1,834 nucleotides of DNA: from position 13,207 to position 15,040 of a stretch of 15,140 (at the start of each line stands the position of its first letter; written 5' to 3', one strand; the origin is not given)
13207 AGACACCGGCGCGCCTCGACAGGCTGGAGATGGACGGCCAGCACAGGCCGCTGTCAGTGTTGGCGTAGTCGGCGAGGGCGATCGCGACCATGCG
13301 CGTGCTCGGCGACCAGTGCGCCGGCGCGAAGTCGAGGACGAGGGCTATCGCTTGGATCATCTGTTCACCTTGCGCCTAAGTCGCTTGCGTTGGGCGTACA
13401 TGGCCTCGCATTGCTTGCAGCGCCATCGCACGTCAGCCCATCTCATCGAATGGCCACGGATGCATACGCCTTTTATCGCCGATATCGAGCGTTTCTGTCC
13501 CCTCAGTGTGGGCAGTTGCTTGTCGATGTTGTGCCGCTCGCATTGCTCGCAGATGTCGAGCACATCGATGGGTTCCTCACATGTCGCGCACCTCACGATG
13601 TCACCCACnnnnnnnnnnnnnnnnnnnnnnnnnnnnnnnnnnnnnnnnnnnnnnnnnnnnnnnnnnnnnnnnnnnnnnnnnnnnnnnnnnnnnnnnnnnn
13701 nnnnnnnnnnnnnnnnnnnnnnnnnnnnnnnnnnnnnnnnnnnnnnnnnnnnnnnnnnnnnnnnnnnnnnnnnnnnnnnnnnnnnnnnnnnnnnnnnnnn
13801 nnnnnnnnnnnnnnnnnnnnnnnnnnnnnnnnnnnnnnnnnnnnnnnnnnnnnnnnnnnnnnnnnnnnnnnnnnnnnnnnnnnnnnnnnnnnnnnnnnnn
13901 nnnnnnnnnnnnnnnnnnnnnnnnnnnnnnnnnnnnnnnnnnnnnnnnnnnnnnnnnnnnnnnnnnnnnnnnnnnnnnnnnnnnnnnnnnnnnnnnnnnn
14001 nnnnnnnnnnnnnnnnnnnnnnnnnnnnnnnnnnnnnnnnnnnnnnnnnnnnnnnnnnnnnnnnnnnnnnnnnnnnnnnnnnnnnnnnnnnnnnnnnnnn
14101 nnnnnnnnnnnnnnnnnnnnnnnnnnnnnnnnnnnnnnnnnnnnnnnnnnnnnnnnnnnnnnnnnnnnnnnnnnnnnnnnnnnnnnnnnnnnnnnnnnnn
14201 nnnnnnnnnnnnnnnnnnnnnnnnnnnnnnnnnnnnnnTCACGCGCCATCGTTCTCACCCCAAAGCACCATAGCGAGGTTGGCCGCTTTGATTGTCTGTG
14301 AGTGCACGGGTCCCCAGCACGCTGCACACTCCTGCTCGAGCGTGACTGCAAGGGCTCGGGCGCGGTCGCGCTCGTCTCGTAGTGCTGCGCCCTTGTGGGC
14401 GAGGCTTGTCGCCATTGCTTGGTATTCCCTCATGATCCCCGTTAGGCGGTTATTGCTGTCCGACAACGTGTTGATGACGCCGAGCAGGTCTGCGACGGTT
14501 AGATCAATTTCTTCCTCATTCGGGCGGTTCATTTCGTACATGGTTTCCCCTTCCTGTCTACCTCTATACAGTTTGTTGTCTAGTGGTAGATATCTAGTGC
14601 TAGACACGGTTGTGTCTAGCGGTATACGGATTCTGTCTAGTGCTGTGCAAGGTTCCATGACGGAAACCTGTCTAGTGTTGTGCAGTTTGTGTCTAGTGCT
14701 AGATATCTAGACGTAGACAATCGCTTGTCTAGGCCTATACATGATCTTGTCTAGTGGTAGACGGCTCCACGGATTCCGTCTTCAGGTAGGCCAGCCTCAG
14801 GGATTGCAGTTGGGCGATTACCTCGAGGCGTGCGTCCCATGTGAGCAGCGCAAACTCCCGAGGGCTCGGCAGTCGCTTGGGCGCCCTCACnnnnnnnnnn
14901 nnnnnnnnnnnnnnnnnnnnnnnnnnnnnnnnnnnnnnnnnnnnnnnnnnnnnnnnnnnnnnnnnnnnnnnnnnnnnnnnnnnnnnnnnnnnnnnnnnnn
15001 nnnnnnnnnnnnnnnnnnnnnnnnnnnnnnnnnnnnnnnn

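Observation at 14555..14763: Highly ordered array of ten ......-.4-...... dyad sites phased at two helical turns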

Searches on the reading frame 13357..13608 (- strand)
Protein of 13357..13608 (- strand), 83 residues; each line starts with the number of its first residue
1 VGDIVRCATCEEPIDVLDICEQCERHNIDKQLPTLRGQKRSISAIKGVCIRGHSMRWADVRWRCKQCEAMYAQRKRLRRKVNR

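Call 12: search_protein_families(library=pfam, proteins=[window:13357-13608:-], max_evalue=0.01)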
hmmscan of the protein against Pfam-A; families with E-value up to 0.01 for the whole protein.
window:13357-13608:- (83 aa): 0 families

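Call 13: search_protein_families(library=phrogs, proteins=[window:13357-13608:-], max_evalue=0.01)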
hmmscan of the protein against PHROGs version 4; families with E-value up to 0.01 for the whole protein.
window:13357-13608:- (83 aa): 1 family
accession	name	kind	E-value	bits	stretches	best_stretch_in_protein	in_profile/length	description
phrog_6332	-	unknown function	0.0037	18.2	1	3-30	6-33/60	-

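Call 35: search_protein_families(library=pfam, proteins=[window:13357-13608:-], max_evalue=5)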
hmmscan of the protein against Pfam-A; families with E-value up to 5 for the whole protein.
window:13357-13608:- (83 aa): 9 families
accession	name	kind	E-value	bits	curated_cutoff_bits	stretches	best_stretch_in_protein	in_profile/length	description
PF07191.17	Zn_ribbon_6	-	0.014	15.9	25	1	5-25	17-37/67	Double zinc ribbon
PF12773.13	DZR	-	0.023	15.3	27.3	1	7-27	15-34/45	Double zinc ribbon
PF13719.11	Zn_ribbon_5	-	0.078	13.2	29.3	0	3-12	24-33/37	zinc-ribbon domain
PF10058.14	Zn_ribbon_10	-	0.26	11.5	24.2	1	55-70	38-53/54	ER junction formation factor lunapark, zinc ribbon finger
PF01155.25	HypA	-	0.57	10.7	28.9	1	5-29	71-98/112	Hydrogenase/urease nickel incorporation, metallochaperone, hypA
PF00569.23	ZZ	-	0.85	9.9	21.4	1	58-68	16-26/45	Zinc finger, ZZ type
PF11571.13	Med27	-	0.86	10.4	25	1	19-49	53-85/86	Mediator complex subunit 27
PF23451.1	Zn_ribbon_PaaD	-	1.2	9.2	27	1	4-16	39-51/53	PaaD zinc beta ribbon domain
PF20120.5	DUF6510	-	3.5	8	26.4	0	2-13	49-60/86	Family of unknown function (DUF6510)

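Call 57: search_solved_structures(query=window:13357-13608:-, max_evalue=10)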
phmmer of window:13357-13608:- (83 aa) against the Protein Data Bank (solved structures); distinct sequences matched with E-value up to 10: 0.

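Call 61: find_homologous_proteins(query=window:13357-13608:-, max_evalue=0.001)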
Query window:13357-13608:- (83 aa): 5 proteins with E <= 0.001 among 5 candidates.
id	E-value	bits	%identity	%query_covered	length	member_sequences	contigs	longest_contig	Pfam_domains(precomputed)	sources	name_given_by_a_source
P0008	1.6e-46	174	99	95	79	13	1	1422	-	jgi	jgi:hypothetical protein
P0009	3.7e-40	153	83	100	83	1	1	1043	-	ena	-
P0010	2.5e-38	148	81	95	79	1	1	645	-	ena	-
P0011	2.7e-34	135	73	99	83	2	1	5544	-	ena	-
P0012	7.2e-13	66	51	92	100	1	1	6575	-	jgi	-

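Call 70: predict_structure(alignment_id=A2)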
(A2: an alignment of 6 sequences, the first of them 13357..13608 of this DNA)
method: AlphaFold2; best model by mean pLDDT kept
length: 83 residues; sequences in the alignment: 6
mean_pLDDT: 55.8   pTM: 0.29
mean pLDDT of the five models: 55.8, 52.1, 49.2, 43.4, 41.2
residues with pLDDT >= 90: 0; 70-90: 9; 50-70: 45; < 50: 29
segments of 3 or more residues with pLDDT < 50: 28-49
pLDDT, mean of each block of 10 residues (from residue 1): 62 64 55 38 43 50 62 71 58
secondary structure, 60 per line:
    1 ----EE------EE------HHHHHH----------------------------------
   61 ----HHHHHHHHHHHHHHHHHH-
elements in order: H21-26 H65-82
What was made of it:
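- The variable Zn-ribbon gene could not be modelled (call 70).
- Tried and rejected: AlphaFold of the Zn-ribbon protein gave pLDDT 56, too low to use (call 70).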

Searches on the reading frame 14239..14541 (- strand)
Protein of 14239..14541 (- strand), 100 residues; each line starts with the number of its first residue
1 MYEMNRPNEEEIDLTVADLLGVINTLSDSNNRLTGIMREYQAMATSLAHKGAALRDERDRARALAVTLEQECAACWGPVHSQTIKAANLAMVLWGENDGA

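Call 12: search_protein_families(library=pfam, proteins=[window:14239-14541:-], max_evalue=0.01)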
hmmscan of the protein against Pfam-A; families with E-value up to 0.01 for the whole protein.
window:14239-14541:- (100 aa): 0 families

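Call 13: search_protein_families(library=phrogs, proteins=[window:14239-14541:-], max_evalue=0.01)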
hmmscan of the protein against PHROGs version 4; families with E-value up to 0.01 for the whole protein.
window:14239-14541:- (100 aa): 0 families

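Call 35: search_protein_families(library=pfam, proteins=[window:14239-14541:-], max_evalue=5)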
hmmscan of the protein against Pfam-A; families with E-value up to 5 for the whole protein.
window:14239-14541:- (100 aa): 2 families
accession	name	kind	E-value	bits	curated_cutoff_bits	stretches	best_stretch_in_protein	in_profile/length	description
PF14932.11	HAUS-augmin3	-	0.038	13.9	29.4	1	8-64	74-130/260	HAUS augmin-like complex subunit 3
PF24001.1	DUF7317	-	0.95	9.7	27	1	62-78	14-29/57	Family of unknown function (DUF7317)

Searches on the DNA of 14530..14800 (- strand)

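Call 66: search_dna_similar(query=window:14530-14800:-, collection=phages, mode=distant, max_evalue=1, max_rows=15)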
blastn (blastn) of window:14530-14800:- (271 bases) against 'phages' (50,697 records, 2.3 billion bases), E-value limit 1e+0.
No match.

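Call 67: search_dna_similar(query=window:14530-14800:-, collection=plasmids, mode=distant, max_evalue=1, max_rows=15)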
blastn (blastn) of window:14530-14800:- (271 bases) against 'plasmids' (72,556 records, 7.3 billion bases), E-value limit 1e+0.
No match.

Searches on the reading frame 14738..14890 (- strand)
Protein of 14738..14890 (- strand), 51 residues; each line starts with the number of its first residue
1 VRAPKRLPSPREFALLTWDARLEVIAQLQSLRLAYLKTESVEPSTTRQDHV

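Call 35: search_protein_families(library=pfam, proteins=[window:14738-14890:-], max_evalue=5)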
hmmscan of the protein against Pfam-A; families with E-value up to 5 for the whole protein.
seq(51 aa): 0 families
